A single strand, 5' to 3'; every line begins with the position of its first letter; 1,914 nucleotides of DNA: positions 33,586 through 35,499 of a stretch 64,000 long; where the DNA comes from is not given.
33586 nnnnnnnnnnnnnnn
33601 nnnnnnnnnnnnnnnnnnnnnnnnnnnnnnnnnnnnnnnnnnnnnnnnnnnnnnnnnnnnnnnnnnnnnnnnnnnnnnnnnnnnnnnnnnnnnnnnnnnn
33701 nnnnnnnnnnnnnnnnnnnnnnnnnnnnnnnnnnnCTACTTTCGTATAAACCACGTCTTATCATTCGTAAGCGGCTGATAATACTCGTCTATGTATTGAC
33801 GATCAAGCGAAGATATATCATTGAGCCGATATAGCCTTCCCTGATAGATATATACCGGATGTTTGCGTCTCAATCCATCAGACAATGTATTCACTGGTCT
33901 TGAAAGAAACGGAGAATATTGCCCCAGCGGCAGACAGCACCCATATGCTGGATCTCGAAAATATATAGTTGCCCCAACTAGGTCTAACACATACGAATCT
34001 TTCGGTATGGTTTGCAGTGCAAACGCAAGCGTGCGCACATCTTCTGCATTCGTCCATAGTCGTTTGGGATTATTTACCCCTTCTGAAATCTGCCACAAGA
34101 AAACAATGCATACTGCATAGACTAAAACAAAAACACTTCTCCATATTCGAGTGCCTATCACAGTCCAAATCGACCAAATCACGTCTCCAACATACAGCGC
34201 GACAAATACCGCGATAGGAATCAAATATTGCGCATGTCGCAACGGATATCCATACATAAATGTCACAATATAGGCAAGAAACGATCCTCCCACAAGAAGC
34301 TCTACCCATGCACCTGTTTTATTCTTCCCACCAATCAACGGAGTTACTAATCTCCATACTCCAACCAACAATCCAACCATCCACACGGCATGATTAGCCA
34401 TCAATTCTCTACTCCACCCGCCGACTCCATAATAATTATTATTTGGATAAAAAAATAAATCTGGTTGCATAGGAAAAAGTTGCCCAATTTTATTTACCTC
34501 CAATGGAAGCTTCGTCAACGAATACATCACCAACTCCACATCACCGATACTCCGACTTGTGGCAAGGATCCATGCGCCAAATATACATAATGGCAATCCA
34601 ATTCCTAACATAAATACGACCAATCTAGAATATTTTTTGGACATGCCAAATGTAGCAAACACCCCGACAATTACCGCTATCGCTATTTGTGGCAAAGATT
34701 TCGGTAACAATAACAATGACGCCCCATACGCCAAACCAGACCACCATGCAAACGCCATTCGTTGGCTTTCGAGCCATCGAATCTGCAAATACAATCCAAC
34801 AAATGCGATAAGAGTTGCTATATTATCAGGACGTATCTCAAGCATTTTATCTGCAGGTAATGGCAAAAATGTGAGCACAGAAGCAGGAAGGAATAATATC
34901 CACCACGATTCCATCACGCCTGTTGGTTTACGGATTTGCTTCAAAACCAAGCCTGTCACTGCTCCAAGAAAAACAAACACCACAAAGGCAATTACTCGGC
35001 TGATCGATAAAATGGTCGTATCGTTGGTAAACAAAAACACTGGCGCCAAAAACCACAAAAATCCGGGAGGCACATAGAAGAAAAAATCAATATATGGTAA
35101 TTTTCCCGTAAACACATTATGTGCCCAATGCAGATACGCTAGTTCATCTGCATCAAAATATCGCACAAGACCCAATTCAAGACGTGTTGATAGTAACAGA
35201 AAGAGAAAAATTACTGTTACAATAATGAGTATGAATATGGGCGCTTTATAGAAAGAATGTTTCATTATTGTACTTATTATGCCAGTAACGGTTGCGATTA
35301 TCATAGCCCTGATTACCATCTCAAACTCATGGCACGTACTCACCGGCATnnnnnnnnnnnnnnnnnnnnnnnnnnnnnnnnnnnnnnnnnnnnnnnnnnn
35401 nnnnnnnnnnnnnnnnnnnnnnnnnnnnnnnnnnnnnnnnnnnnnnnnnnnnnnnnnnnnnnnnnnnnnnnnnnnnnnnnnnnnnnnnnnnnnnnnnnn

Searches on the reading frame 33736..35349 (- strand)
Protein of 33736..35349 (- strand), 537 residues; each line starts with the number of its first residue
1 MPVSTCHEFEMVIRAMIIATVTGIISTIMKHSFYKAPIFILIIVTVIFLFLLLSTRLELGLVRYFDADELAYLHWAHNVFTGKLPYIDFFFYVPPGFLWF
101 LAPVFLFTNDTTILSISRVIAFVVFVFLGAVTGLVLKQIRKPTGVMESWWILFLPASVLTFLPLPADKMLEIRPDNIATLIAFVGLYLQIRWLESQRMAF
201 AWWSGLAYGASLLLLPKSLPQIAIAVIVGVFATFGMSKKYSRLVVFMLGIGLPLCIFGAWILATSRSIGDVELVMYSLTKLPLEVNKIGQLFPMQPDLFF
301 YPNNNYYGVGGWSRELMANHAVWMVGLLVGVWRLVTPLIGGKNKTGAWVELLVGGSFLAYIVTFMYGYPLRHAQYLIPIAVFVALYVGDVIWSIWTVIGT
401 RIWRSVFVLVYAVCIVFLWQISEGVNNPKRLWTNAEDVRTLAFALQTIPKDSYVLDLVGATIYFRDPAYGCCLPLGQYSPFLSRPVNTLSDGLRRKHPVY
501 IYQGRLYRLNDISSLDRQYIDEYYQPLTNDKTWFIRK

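Call 3: search_protein_families(library=pfam, proteins=[window:33736-35349:-])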
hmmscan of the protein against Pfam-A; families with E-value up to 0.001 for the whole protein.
window:33736-35349:- (537 aa): 0 families

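Call 4: search_protein_families(library=ncbifam, proteins=[window:33736-35349:-])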
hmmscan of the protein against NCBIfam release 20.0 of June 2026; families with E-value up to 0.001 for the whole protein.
window:33736-35349:- (537 aa): 0 families

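Call 27: search_protein_families(library=pfam, proteins=[window:33736-35349:-], max_evalue=1)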
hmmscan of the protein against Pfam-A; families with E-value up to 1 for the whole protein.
window:33736-35349:- (537 aa): 0 families

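Call 29: find_homologous_proteins(query=window:33736-35349:-)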
Query window:33736-35349:- (537 aa): 217 proteins with E <= 0.001 among 8000 candidates; the best 120 are listed.
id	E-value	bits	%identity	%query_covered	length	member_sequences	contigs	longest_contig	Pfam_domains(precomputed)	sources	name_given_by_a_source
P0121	0.0e+0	1155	100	95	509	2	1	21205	-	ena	-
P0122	7.3e-271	918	72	99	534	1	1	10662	-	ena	-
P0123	1.0e-250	851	72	95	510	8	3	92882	-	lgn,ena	-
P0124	1.8e-249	847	71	95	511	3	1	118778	-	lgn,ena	-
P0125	3.2e-241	820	71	94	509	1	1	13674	-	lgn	-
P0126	1.8e-182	626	54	95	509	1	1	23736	-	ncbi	-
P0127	8.2e-170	584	54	88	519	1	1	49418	-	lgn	-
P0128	6.1e-160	552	55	90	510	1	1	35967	-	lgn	-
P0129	3.3e-157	543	51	93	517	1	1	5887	-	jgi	jgi:hypothetical protein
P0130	8.6e-145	502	47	91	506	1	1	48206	-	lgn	-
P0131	1.8e-143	497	50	93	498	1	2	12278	-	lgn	-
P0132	2.7e-143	497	48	93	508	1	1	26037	-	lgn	-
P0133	1.7e-142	494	48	89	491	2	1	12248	-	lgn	-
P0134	3.1e-141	490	47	89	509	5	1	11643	-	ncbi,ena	-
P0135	8.5e-141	488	46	93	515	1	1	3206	-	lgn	-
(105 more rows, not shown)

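Call 38: predict_structure(alignment_id=A1)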
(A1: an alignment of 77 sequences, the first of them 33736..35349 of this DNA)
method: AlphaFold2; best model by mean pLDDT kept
length: 537 residues; sequences in the alignment: 77
mean_pLDDT: 93.3   pTM: 0.91
mean pLDDT of the five models: 93.3, 92.8, 92.1, 91.7, 91.2
residues with pLDDT >= 90: 447; 70-90: 71; 50-70: 18; < 50: 1
segments of 3 or more residues with pLDDT < 50: none
pLDDT, mean of each block of 10 residues (from residue 1): 66 85 73 84 98 97 94 97 95 94 97 97 98 98 96 98 91 97 99 97 98 96 98 91 97 98 97 95 89 67 84 93 97 96 96 98 89 92 98 96 96 97 94 94 97 96 95 89 90 97 94 94 96 97
secondary structure, 60 per line:
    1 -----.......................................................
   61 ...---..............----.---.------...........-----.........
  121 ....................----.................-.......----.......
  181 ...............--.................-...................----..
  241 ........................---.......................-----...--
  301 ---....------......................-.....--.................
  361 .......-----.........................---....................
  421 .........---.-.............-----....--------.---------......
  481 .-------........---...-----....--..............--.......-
elements in order: H6-62 H67-80 H96-106 H112-140 H145-161 H163-169 H174-195 H198-214 H216-234 H239-264 H268-290 H304-307 H314-335 H337-341 H344-367 H373-397 H401-429 H435-447 E453-456 H475-481 H489-496 E500-502 H508-511 H514-523 E524-527 E530-536

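Call 41: fold_search(model_id=the predicted structure, library=pdb)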
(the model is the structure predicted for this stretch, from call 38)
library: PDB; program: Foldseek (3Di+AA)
matches with E <= 10: 625; with E <= 0.001: 26
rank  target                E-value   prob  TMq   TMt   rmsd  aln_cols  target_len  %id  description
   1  8b6l_I                1.2e-08  1.00  0.46  0.38  14.4       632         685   13  Subtomogram average of the human Sec61-TRAP-OSTA-translocon (released 2022-12-07)
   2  9n9j_I                6.2e-08  1.00  0.48  0.38  15.4       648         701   13  Structure of a GRP94 folding intermediate engaged with a CCDC134- and FKBP11-bound secretory translocon (released 2025-11-19)
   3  7oci_F                1.0e-07  1.00  0.50  0.44  12.2       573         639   12  Cryo-EM structure of yeast Ost6p containing oligosaccharyltransferase complex (released 2022-02-16)
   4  6s7o_A                1.2e-07  1.00  0.48  0.41  13.7       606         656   14  Cryo-EM structure of human oligosaccharyltransferase complex OST-A (released 2019-12-18)
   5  8pn9_A                2.2e-07  1.00  0.47  0.40  13.4       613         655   12  Structure of human oligosaccharyltransferase OST-A complex bound to NGI-1 (released 2024-05-08)
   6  5gmy_A                2.4e-07  1.00  0.50  0.34  14.2       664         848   10  Crystal structure of the Archaeoglobus fulgidus oligosaccharyltransferase (O29867_ARCFU) tethered with an acceptor pep (released 2017-02-01)
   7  3wak                  2.5e-07  1.00  0.45  0.31  15.6       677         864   10  Crystal structure of the Archaeoglobus fulgidus oligosaccharyltransferase (O29867_ARCFU) in the apo form (released 2013-10-30)
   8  8agb_A                4.0e-07  1.00  0.51  0.44  12.9       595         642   13  Structure of yeast oligosaccharylransferase complex with lipid-linked oligosaccharide bound (released 2022-12-07)
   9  6ftg_5                6.1e-07  1.00  0.48  0.42  14.2       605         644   13  Subtomogram average of OST-containing ribosome-translocon complexes from canine rough microsomal membranes (released 2018-03-21)
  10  8age_A                7.3e-07  1.00  0.50  0.43  11.8       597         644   13  Structure of yeast oligosaccharylransferase complex with acceptor peptide bound (released 2022-12-07)
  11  8agc_A                1.8e-06  1.00  0.47  0.38  14.7       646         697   14  Structure of yeast oligosaccharylransferase complex with lipid-linked oligosaccharide and non-acceptor peptide bound (released 2022-12-07)
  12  6s7t_A                3.6e-06  1.00  0.47  0.37  15.5       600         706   12  Cryo-EM structure of human oligosaccharyltransferase complex OST-B (released 2019-12-18)
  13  6ezn_F                3.9e-06  1.00  0.49  0.42  12.4       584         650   13  Cryo-EM structure of the yeast oligosaccharyltransferase (OST) complex (released 2018-01-17)
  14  3waj                  6.6e-06  1.00  0.48  0.35  13.9       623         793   10  Crystal structure of the Archaeoglobus fulgidus oligosaccharyltransferase (O29867_ARCFU) complex with Zn and sulfate (released 2013-10-30)
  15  9s6u_A                1.2e-05  1.00  0.48  0.47   7.2       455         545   13  Ternary cryo-EM structure of human ALG9 with Dol25-PP-GlcNAc2Man8, Dol25-P-Man and Fab (released 2026-03-18)
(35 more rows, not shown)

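Call 43: find_related_loci(query=A1, collection=genome_contigs, flank=10000)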
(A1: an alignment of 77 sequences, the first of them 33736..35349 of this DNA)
Query A1 (537 aa) in genome_contigs; peptide patterns used: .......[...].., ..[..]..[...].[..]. (x = any residue, [..] = any of these).
133 stretches matched a pattern; 55 encode a relative of the query (tblastn E <= 1e-3); 53 distinct loci.
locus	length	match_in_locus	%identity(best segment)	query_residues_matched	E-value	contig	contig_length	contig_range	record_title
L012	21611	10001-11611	73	2-537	0e+0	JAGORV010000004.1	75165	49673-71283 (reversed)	Candidatus Woesebacteria bacterium isolate Gw_Eff_bin_29 Gw_Eff_450_length_75165_cov_7.908313, whole genome shotgun sequ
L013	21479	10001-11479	48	42-537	2e-141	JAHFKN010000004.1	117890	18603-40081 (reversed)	MAG: Candidatus Gottesmanbacteria bacterium isolate nzgw410 NODE_124_length_117891_cov_18.801639, whole genome shotgun s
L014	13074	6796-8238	46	58-537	4e-139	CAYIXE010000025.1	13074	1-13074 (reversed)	MAG TPA_asm: uncultured Gammaproteobacteria bacterium isolate ERP119705_co7_214 genome assembly, contig: NODE_3949_lengt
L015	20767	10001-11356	49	51-523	3e-136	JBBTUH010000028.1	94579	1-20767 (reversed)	MAG: Patescibacteria group bacterium isolate H41-bin250_1 H41_bin250_1_000000000028, whole genome shotgun sequence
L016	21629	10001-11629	45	3-536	2e-135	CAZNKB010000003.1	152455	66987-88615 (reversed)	MAG TPA_asm: uncultured Gammaproteobacteria bacterium isolate SRP173033_co3_60 genome assembly, contig: NODE_42_length_1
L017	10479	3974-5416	47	58-537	2e-134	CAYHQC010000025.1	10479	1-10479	MAG TPA_asm: uncultured Gammaproteobacteria bacterium isolate ERP119705_co15_352 genome assembly, contig: NODE_7529_leng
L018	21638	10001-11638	45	1-537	5e-133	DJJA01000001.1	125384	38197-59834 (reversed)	MAG TPA_asm: Candidatus Gottesmanbacteria bacterium UBA6580 UBA6580_contig_190, whole genome shotgun sequence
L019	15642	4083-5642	46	40-536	1e-132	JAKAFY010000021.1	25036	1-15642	MAG: bacterium isolate WY2.bin139 NODE_2592_length_25036_cov_1.921474, whole genome shotgun sequence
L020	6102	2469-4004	43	17-526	4e-127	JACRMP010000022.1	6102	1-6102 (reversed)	MAG: Candidatus Gottesmanbacteria bacterium isolate NC_groundwater_1910_Pr3_S2p5_48_11 SR2-18-S2p5_coassembly_scaffold_2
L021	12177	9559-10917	47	40-526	7e-126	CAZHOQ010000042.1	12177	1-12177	MAG TPA_asm: uncultured Gammaproteobacteria bacterium isolate SRP093185_co1_203 genome assembly, contig: NODE_3692_lengt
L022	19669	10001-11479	43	40-537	1e-123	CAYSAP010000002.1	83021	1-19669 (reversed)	MAG TPA_asm: uncultured Gammaproteobacteria bacterium isolate SRP090828_co2_19 genome assembly, contig: NODE_111_length_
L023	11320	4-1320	45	68-527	4e-121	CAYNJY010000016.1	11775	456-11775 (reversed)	MAG TPA_asm: uncultured Gammaproteobacteria bacterium isolate ERP125453_co1_527 genome assembly, contig: NODE_6183_lengt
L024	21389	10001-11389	44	56-537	6e-120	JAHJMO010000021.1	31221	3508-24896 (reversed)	MAG: Patescibacteria group bacterium isolate Old_saline.mb.45 Old_saline.mb.45_k141_574084, whole genome shotgun sequenc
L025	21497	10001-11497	44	11-525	7e-130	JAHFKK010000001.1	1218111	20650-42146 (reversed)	MAG: Candidatus Gottesmanbacteria bacterium isolate nzgw408 NODE_1_length_1218112_cov_6.992134, whole genome shotgun seq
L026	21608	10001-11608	42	7-529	2e-119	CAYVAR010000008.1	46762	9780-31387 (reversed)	MAG TPA_asm: uncultured Gammaproteobacteria bacterium isolate binchicken_co110_1166 genome assembly, contig: NODE_1830_l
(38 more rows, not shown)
